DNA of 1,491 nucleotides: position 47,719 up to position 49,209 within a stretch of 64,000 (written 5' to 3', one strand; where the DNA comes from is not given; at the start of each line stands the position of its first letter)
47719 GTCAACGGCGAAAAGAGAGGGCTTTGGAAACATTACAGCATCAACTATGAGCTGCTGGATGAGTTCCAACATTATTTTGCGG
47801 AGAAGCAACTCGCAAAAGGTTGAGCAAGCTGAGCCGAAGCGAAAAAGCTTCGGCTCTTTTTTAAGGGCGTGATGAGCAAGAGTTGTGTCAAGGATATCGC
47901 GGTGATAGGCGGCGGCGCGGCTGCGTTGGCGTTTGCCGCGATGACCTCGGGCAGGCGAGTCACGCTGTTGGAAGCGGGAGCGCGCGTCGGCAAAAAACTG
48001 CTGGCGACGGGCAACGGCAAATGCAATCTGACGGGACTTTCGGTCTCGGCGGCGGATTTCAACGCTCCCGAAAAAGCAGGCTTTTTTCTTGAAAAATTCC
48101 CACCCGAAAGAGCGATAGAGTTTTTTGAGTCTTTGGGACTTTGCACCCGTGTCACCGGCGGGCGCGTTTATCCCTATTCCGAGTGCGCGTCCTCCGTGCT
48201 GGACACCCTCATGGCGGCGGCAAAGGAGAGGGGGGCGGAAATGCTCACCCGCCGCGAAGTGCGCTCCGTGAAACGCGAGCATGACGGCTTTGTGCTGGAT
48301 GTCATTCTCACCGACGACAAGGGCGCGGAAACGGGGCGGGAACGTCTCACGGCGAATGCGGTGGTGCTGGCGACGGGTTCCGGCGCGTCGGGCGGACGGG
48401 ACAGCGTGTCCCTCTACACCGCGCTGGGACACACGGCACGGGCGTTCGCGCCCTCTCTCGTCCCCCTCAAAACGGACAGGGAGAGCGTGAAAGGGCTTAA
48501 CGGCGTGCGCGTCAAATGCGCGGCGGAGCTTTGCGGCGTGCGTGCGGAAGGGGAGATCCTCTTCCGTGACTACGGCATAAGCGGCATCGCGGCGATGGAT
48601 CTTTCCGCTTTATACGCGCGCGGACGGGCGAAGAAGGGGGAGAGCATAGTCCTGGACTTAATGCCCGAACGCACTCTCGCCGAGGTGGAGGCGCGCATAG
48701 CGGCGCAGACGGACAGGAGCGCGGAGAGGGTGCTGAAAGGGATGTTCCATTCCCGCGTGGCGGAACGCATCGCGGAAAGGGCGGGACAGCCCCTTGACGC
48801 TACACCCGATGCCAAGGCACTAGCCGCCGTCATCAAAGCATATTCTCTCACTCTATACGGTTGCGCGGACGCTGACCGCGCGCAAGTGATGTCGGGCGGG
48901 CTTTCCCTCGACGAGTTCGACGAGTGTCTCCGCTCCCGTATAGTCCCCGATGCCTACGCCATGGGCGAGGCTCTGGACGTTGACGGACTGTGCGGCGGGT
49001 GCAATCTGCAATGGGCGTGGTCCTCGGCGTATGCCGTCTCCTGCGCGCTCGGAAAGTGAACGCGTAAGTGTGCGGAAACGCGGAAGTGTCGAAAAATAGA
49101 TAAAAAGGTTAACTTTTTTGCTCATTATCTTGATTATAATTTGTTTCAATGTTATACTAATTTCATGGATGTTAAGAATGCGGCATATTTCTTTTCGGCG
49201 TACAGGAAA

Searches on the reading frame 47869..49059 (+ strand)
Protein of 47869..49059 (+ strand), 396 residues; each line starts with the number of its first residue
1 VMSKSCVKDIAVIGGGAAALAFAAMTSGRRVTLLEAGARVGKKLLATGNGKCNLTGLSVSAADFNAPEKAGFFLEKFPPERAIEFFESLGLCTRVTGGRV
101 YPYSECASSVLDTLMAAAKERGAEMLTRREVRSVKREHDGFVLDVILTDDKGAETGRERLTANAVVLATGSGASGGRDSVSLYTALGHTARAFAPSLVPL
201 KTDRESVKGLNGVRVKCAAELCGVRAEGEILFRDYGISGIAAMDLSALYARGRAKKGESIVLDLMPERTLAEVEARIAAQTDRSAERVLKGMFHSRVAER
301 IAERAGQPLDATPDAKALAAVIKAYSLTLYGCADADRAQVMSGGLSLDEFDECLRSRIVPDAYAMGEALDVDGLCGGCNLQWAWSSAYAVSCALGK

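Call 78: search_protein_families(library=pfam, proteins=[window:47869-49059:+], max_evalue=0.01)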
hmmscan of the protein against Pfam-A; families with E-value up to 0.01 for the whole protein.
window:47869-49059:+ (396 aa): 10 families
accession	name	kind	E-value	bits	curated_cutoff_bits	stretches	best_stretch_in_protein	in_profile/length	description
PF03486.20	HI0933_like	-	9.9e-43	146.8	50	1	9-390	2-241/244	HI0933-like protein Rossmann domain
PF22780.1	HI0933_like_1st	-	6.3e-19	68.8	27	1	195-340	2-165/165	HI0933-like protein barrel and H2TH domain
PF01266.30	DAO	-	1.8e-09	38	27.9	1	75-174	117-207/353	FAD dependent oxidoreductase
PF07992.20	Pyr_redox_2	-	5.5e-06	26.4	26.1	0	8-41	143-178/291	Pyridine nucleotide-disulphide oxidoreductase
PF12831.13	FAD_oxidored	-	3.9e-05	23.6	27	1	9-173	1-148/416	FAD dependent oxidoreductase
PF00890.30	FAD_binding_2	-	7.8e-05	22.5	20.4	0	109-191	143-233/414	FAD binding domain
PF01593.30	Amino_oxidase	-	0.00041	20.2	19.8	0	110-174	206-259/443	Flavin containing amine oxidoreductase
PF00070.33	Pyr_redox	-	0.0044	17.9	22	0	10-41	2-35/82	Pyridine nucleotide-disulphide oxidoreductase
PF05834.18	Lycopene_cycl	-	0.0047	16.5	23.4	0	9-40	1-36/380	Lycopene cyclase protein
PF13450.12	NAD_binding_8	-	0.0061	17.2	21.9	0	12-41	1-32/68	NAD(P)-binding Rossmann-like domain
